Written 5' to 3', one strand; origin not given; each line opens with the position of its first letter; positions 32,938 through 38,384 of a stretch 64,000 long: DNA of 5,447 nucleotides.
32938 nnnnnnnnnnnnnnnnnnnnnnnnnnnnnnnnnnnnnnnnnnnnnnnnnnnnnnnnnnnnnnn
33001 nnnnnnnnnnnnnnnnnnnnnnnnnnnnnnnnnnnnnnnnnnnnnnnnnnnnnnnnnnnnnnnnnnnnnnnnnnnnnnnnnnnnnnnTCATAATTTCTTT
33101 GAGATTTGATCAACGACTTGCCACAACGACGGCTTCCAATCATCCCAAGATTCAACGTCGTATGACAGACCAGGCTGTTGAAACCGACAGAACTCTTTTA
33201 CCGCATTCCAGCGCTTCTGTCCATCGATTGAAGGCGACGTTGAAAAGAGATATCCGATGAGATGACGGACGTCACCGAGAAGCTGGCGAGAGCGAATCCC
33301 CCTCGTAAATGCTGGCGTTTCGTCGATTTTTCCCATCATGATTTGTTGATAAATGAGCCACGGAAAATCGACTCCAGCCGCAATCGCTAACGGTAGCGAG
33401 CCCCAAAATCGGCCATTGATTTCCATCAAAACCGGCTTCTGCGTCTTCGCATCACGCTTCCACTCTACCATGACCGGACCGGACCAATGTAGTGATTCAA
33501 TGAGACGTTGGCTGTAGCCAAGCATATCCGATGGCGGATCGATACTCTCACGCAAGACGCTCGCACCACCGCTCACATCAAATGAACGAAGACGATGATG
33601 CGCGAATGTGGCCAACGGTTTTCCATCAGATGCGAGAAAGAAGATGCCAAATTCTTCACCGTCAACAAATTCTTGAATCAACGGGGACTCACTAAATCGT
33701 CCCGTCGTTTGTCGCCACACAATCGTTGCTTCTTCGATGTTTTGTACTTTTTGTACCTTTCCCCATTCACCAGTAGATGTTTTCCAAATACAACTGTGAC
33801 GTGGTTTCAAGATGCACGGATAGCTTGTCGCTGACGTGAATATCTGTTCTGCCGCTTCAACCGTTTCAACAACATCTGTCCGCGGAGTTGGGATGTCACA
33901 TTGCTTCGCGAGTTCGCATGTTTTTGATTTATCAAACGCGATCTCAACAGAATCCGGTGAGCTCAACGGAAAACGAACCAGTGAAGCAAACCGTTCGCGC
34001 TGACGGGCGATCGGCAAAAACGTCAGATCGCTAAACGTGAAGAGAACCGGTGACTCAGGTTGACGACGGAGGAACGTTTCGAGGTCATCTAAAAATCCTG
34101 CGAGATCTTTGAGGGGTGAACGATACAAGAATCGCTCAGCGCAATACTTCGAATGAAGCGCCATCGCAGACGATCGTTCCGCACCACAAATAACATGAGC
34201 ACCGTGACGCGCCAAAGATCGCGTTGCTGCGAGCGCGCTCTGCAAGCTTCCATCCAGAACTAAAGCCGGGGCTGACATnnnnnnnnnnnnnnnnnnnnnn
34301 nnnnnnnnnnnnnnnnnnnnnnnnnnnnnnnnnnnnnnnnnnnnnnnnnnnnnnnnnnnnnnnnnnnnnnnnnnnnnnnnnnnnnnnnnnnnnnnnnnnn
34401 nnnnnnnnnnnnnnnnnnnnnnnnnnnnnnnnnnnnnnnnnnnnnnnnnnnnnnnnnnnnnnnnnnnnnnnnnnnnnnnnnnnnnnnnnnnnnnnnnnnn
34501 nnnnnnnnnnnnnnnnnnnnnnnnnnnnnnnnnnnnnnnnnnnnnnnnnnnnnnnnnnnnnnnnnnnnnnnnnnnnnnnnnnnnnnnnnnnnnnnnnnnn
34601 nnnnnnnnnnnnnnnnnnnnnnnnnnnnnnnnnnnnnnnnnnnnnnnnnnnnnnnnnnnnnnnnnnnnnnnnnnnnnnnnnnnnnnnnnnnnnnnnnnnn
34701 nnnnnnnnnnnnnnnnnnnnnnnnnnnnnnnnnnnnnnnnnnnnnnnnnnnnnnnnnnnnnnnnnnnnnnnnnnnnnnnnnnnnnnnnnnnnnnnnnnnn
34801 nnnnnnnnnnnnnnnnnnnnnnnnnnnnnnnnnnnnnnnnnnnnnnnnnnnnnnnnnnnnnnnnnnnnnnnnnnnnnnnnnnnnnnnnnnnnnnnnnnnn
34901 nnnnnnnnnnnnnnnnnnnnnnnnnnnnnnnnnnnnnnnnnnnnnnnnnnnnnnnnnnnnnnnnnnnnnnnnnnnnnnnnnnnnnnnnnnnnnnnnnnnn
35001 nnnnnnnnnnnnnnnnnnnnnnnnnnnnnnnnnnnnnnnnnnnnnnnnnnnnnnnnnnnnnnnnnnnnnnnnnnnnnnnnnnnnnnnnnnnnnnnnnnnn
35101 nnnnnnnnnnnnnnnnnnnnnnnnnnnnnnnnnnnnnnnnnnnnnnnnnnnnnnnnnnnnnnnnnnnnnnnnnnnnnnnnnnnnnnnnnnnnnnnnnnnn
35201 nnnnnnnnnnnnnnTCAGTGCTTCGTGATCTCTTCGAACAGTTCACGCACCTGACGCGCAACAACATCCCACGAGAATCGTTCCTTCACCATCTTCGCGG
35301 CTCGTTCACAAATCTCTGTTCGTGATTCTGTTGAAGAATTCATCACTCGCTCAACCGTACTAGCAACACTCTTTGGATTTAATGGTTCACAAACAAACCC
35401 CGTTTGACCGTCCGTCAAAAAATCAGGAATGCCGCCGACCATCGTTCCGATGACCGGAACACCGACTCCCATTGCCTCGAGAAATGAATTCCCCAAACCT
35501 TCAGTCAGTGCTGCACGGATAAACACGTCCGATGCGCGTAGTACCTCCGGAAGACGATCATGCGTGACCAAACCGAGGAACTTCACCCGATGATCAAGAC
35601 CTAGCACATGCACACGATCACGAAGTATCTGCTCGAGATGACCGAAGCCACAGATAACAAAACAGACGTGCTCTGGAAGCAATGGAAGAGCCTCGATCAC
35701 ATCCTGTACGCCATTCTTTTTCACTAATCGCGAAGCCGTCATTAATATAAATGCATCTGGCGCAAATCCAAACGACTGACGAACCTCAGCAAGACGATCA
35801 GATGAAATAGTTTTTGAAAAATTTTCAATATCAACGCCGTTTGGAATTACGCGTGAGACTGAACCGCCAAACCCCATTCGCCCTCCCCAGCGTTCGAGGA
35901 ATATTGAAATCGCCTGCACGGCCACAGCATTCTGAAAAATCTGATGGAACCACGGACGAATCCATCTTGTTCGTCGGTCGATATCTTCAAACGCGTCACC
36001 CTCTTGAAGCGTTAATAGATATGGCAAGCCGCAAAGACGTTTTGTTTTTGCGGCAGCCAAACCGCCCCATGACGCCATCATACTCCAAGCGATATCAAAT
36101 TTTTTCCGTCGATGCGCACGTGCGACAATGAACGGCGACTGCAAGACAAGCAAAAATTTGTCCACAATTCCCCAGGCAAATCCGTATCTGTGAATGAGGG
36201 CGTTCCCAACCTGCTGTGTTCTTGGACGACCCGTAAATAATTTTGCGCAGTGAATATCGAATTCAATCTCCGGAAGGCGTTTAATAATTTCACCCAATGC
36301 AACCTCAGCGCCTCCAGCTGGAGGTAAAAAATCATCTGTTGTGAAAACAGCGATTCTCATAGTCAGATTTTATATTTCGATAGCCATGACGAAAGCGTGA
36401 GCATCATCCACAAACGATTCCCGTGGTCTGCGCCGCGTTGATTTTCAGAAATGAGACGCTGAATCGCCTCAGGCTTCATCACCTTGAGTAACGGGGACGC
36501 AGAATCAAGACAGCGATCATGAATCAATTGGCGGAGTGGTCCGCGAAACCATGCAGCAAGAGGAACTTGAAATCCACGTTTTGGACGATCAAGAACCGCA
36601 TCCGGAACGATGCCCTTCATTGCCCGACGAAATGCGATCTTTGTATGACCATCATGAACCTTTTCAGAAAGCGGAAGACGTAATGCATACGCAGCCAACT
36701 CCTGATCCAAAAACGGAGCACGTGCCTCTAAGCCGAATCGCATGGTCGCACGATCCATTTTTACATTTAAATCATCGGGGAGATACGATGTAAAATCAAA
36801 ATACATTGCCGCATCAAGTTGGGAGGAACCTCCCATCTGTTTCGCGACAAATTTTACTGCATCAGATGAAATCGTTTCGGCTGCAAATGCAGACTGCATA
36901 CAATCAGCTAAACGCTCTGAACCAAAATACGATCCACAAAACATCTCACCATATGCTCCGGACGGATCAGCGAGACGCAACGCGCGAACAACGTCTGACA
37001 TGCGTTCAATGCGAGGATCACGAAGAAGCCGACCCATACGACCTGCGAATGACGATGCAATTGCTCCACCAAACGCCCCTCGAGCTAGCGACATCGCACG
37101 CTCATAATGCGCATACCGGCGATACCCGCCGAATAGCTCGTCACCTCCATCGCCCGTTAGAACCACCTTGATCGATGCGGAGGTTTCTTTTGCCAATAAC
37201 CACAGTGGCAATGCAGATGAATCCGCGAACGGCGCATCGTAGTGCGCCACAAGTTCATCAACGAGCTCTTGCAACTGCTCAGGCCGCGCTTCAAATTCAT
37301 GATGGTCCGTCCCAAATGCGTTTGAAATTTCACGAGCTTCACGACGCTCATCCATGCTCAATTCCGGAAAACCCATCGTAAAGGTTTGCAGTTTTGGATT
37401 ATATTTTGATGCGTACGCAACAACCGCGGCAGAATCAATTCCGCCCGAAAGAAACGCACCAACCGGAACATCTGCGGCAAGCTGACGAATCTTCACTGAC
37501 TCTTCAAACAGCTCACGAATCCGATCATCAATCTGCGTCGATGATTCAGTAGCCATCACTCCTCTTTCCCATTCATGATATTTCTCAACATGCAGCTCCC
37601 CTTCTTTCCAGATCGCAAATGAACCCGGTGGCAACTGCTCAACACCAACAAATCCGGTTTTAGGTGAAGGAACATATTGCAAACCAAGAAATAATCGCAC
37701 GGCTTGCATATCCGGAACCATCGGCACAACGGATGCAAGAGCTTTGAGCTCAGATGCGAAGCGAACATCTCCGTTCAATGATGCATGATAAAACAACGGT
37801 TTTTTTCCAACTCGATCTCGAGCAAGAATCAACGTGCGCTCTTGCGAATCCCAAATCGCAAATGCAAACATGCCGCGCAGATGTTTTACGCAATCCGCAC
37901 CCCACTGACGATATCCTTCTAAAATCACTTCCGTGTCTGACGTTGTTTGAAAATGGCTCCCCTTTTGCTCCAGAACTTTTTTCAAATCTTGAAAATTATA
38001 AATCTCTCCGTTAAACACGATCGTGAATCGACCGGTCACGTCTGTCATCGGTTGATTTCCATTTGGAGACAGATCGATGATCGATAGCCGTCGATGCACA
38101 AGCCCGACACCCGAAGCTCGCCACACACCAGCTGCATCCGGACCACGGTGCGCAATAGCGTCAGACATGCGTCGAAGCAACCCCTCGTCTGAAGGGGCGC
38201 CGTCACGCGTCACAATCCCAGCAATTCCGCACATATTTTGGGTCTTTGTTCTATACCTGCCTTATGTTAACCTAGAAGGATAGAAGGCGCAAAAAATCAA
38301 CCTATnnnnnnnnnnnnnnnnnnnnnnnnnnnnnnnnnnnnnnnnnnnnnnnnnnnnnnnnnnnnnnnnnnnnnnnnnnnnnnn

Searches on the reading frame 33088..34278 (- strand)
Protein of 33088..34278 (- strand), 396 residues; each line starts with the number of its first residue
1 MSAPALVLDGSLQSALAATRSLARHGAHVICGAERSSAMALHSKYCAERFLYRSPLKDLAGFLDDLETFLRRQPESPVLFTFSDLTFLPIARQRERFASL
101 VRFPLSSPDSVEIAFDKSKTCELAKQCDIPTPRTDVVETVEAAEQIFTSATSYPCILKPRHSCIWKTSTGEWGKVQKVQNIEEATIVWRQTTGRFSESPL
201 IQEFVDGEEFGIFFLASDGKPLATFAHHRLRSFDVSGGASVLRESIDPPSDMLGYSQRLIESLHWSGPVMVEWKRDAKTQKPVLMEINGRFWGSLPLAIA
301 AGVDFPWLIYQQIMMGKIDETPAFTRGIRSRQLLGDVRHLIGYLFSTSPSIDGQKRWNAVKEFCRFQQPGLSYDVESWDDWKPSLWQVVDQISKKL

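Call 15: search_protein_families(library=pfam, proteins=[window:33088-34278:-], max_evalue=0.001)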
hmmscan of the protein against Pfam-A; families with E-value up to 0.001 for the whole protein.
window:33088-34278:- (396 aa): 3 families
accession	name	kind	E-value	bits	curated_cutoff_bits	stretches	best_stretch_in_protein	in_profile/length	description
PF15632.11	ATPgrasp_Ter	-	4.8e-12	46.2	29.1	1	199-331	5-126/131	ATP-grasp in the biosynthetic pathway with Ter operon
PF02655.19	ATP-grasp_3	-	7.4e-05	23.3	23.2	1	116-294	3-160/160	ATP-grasp domain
PF13535.11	ATP-grasp_4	-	0.001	19.2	27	0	152-290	2-151/160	ATP-grasp domain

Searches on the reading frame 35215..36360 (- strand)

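Call 15: search_protein_families(library=pfam, proteins=[window:35215-36360:-], max_evalue=0.001)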
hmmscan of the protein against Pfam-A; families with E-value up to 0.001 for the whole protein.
window:35215-36360:- (381 aa): 6 families
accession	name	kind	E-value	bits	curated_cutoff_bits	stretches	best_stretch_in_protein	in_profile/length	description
PF00534.26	Glycos_transf_1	-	3.2e-32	111.9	26.4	1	193-356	5-171/172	Glycosyl transferases group 1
PF13692.12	Glyco_trans_1_4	-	3.3e-29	102.4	27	1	205-341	3-141/142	Glycosyl transferases group 1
PF13439.12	Glyco_transf_4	-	1.3e-11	45.2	28.5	1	16-179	2-169/170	Glycosyltransferase Family 4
PF13579.12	Glyco_trans_4_4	-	2.3e-08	35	29.7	1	16-175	1-158/158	Glycosyl transferase 4-like domain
PF13524.12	Glyco_trans_1_2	-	3.7e-08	33.9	25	1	247-371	14-142/144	Glycosyl transferase-like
PF20706.3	GT4-conflict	-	2.4e-05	23.9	26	1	268-375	273-372/385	Family 4 Glycosyltransferase in conflict systems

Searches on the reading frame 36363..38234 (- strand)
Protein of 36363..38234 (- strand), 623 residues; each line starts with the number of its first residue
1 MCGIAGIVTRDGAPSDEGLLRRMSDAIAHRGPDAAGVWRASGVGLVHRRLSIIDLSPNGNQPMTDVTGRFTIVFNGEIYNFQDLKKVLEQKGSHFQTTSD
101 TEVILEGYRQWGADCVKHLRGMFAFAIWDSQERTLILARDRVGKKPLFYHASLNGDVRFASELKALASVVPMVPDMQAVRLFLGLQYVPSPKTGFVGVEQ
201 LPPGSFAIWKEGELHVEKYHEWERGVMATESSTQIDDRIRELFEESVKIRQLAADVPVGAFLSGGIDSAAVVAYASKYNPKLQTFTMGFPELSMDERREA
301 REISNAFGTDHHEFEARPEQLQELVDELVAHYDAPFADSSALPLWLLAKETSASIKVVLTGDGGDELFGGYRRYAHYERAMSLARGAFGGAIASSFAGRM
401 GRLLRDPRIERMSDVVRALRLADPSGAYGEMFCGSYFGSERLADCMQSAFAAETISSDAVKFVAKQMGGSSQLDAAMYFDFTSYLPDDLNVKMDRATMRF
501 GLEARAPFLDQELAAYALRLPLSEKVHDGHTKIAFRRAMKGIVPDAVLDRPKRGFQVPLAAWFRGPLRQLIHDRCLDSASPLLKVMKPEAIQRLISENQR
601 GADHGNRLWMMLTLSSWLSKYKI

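Call 15: search_protein_families(library=pfam, proteins=[window:36363-38234:-], max_evalue=0.001)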
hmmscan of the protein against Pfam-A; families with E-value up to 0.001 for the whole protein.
window:36363-38234:- (623 aa): 4 families
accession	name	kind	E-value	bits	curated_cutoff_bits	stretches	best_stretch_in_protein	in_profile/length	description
PF00733.27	Asn_synthase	-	5.9e-100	335.8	21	1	239-618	2-353/354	Asparagine synthase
PF13537.11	GATase_7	-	1.1e-47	161.5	25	1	47-167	1-122/123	Glutamine amidotransferase domain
PF13522.11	GATase_6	-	3.4e-46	156.9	27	1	32-162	1-130/130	Glutamine amidotransferase domain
PF12481.13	DUF3700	-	5.4e-08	33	27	1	72-164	79-174/228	Aluminium induced protein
